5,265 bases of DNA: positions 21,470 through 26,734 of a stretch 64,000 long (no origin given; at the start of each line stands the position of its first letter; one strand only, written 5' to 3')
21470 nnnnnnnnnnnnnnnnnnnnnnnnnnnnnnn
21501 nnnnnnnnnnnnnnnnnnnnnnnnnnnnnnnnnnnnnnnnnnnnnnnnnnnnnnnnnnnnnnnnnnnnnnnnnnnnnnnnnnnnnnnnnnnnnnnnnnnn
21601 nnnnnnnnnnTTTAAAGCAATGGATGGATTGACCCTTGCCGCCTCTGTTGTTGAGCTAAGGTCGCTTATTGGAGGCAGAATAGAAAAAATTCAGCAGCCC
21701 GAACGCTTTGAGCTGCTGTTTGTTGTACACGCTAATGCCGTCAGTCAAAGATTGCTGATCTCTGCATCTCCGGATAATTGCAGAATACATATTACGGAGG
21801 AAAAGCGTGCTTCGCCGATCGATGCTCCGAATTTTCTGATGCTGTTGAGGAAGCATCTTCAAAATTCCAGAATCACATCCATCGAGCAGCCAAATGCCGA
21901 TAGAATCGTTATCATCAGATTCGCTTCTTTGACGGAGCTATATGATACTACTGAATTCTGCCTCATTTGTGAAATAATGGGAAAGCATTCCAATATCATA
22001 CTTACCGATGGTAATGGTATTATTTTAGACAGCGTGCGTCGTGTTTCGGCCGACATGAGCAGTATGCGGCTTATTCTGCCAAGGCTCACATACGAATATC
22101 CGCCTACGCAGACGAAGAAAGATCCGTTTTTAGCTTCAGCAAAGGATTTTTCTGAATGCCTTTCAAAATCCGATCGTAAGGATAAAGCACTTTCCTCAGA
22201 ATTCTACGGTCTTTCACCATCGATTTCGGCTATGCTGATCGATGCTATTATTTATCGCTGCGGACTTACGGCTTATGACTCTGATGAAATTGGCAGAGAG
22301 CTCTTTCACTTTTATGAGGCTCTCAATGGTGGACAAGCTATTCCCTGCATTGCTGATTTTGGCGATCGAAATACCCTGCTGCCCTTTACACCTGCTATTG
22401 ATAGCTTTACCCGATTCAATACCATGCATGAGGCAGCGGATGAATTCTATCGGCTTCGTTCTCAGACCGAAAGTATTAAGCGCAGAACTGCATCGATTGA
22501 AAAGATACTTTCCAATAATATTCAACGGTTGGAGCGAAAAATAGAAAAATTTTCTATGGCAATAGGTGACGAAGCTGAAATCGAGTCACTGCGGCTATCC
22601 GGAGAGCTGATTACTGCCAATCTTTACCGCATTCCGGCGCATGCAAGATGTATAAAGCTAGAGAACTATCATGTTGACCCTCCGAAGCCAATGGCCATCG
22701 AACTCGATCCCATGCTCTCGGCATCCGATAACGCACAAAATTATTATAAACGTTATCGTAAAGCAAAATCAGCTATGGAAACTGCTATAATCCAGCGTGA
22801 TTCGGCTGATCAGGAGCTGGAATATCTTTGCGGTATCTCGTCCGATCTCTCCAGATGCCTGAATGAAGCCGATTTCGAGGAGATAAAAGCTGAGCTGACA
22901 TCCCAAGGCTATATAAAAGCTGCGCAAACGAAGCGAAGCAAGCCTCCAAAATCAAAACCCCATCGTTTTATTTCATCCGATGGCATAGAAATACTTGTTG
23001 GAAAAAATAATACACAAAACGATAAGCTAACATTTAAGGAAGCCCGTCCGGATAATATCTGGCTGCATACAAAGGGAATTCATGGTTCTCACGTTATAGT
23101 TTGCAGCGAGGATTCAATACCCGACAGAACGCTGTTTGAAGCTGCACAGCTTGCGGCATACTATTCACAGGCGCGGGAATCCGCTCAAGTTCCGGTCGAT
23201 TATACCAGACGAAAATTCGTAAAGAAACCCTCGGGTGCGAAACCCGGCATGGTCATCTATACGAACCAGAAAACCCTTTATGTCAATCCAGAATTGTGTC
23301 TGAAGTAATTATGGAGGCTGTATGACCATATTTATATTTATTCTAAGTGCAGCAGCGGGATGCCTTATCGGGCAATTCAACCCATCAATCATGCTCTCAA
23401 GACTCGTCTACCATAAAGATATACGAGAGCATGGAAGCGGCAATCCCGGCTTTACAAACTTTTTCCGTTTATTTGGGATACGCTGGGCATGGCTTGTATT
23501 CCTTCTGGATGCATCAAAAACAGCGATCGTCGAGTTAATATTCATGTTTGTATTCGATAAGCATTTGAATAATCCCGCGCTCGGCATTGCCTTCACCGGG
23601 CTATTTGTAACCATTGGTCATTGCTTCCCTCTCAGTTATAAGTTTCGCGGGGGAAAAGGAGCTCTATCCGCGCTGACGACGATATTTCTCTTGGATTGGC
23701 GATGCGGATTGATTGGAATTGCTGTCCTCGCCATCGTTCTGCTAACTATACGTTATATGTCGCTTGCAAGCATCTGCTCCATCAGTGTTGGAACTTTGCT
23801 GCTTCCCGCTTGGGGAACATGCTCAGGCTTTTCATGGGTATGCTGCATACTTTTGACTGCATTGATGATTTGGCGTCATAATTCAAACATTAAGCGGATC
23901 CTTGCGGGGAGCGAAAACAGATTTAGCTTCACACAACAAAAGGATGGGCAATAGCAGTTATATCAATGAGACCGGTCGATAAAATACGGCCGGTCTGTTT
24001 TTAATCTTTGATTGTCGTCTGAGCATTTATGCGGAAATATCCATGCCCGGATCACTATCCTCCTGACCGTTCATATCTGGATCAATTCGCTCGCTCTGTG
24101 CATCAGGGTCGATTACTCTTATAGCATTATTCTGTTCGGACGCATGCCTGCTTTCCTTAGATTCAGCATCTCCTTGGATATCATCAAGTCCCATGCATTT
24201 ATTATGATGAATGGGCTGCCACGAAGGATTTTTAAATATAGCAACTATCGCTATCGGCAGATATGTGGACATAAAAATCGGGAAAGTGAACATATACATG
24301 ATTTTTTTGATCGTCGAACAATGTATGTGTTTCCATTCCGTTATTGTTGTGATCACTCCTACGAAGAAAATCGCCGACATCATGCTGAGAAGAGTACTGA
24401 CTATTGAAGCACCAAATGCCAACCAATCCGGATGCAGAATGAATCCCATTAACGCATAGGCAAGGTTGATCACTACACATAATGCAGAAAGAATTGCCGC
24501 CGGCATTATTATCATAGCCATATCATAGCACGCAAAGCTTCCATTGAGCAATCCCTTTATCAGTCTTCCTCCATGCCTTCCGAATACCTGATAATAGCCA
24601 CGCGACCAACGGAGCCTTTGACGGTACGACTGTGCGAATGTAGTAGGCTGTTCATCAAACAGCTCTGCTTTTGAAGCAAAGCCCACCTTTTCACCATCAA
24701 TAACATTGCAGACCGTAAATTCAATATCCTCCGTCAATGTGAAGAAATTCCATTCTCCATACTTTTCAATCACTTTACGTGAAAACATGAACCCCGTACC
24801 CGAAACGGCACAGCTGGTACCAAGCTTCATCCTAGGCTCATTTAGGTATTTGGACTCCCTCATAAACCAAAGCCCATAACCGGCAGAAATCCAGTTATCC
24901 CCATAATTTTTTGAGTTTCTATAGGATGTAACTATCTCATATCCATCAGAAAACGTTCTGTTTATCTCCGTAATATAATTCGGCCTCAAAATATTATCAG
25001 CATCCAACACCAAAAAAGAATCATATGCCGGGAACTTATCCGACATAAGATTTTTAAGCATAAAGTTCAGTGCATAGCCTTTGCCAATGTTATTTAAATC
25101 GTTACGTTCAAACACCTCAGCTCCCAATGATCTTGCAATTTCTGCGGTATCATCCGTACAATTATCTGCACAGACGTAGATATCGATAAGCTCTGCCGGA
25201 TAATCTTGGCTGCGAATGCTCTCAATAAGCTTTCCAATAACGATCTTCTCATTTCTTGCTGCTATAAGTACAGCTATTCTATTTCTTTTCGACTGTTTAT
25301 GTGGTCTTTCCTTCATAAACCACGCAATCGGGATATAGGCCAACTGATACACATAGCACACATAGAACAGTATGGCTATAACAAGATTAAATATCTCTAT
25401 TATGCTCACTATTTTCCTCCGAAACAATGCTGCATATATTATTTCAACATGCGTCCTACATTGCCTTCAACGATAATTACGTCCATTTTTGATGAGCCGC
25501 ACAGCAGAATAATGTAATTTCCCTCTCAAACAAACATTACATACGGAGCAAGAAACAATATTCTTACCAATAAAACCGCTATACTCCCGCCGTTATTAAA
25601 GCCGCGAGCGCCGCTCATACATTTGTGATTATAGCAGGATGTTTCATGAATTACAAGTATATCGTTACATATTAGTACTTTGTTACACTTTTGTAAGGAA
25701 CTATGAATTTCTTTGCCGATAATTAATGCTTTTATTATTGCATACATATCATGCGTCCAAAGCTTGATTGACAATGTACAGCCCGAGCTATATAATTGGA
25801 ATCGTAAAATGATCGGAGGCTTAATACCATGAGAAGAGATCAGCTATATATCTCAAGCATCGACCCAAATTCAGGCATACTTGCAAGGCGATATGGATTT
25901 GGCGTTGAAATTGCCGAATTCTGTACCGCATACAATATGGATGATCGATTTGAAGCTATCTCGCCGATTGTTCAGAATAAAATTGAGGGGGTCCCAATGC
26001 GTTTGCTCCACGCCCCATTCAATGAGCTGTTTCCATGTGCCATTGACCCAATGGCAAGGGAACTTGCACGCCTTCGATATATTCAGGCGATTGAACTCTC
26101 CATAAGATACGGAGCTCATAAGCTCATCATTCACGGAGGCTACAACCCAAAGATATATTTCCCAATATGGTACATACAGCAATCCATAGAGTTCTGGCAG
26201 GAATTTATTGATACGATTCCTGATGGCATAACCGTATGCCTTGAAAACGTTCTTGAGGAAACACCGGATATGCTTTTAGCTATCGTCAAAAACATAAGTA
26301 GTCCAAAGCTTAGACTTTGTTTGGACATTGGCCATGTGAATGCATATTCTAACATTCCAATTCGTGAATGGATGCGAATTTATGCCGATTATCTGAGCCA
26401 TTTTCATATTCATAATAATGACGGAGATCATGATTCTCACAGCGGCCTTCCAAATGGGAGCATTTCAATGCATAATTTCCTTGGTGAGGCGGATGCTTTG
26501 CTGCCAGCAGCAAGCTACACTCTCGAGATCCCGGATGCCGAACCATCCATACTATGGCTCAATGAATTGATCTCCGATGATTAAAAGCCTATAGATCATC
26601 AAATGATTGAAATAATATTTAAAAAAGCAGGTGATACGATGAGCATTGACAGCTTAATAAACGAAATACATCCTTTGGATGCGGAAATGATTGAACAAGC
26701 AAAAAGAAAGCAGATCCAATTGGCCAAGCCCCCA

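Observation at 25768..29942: Self-contained cobamide lower-ligand remodelling cassette headed by a CbiR-like TIM-barrel gene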

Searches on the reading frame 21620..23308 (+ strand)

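Call 27: search_protein_families(library=pfam, proteins=[window:21620-23308:+], max_evalue=0.001)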
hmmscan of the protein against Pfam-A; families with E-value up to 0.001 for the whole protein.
window:21620-23308:+ (562 aa): 3 families
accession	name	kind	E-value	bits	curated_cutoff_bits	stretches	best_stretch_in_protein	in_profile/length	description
PF05833.16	NFACT_N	-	5.2e-119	398.5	31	1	2-443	1-454/456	NFACT N-terminal and middle domains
PF05670.18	NFACT-R_1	-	2.1e-13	51.2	29.8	1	446-539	1-98/112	NFACT protein RNA binding domain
PF18297.6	NFACT-R_2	-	2.4e-07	31.3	26.9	1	450-532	4-83/104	NFACT protein RNA binding domain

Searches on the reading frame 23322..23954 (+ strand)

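Call 27: search_protein_families(library=pfam, proteins=[window:23322-23954:+], max_evalue=0.001)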
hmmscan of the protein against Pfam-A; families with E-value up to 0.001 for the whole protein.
window:23322-23954:+ (210 aa): 1 family
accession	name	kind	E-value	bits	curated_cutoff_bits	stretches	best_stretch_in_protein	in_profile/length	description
PF02660.20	G3P_acyltransf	-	1.6e-42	145.8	24.1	1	15-193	4-164/164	Glycerol-3-phosphate acyltransferase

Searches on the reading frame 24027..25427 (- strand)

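Call 27: search_protein_families(library=pfam, proteins=[window:24027-25427:-], max_evalue=0.001)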
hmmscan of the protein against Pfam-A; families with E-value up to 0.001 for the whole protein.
window:24027-25427:- (466 aa): 4 families
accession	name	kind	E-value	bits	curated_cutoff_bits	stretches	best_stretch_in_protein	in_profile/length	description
PF13641.12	Glyco_tranf_2_3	-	1.5e-29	104.1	27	1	50-277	2-230/230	Glycosyltransferase like family 2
PF13632.12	Glyco_trans_2_3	-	5.4e-21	75.7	27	1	138-327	2-193/198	Glycosyl transferase family group 2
PF00535.33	Glycos_transf_2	-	1.4e-15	58.1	23.3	1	53-224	2-168/168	Glycosyl transferase family 2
PF13506.12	Glyco_transf_21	-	1.9e-05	24.6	21.7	1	134-276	30-174/174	Glycosyl transferase family 21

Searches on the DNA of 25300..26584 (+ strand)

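Call 44: search_rna_families(sources=[L002, L010, L014, L009, L015, L070, L075], threshold=gathering)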
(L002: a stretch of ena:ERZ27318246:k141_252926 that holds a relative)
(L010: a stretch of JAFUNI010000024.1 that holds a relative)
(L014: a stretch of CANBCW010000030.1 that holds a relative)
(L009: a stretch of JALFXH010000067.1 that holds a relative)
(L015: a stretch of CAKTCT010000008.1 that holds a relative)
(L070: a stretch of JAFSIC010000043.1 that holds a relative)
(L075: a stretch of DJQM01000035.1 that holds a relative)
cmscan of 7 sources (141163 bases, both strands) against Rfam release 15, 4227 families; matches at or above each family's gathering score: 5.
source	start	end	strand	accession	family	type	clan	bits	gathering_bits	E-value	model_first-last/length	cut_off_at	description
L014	3624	3831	-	RF00174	Cobalamin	Cis-reg; riboswitch;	CL00101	89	31.5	2.5e-20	1-189/189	no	Cobalamin riboswitch aptamer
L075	9481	9687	+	RF00174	Cobalamin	Cis-reg; riboswitch;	CL00101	83.7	31.5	8.3e-19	1-189/189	no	Cobalamin riboswitch aptamer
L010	2453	2668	+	RF00174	Cobalamin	Cis-reg; riboswitch;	CL00101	57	31.5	3.6e-11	1-189/189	no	Cobalamin riboswitch aptamer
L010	1229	1441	+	RF00174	Cobalamin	Cis-reg; riboswitch;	CL00101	53.4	31.5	4e-10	1-189/189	no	Cobalamin riboswitch aptamer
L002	15753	15826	-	RF00005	tRNA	Gene; tRNA;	CL00001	52.9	29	3.4e-08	1-71/71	no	tRNA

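Call 46: search_rna_families(source=window, start=25300, end=25900, threshold=evalue, max_evalue=10)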
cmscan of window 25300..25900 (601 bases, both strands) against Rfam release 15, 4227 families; matches with E-value up to 10: 3.
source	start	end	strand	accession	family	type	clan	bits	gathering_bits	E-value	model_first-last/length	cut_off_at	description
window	25327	25392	-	RF01697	Chlorobi-RRM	Cis-reg;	-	17.6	45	0.68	1-73/73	no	Chlorobi-RRM RNA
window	25520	25575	-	RF01158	SNORD108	Gene; snRNA; snoRNA; CD-box;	-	14.6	46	8.8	1-71/71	no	Small nucleolar RNA SNORD108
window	25680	25742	+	RF01155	snoR101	Gene; snRNA; snoRNA; CD-box;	-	12.2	40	9.9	1-66/66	no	Small nucleolar RNA snoR101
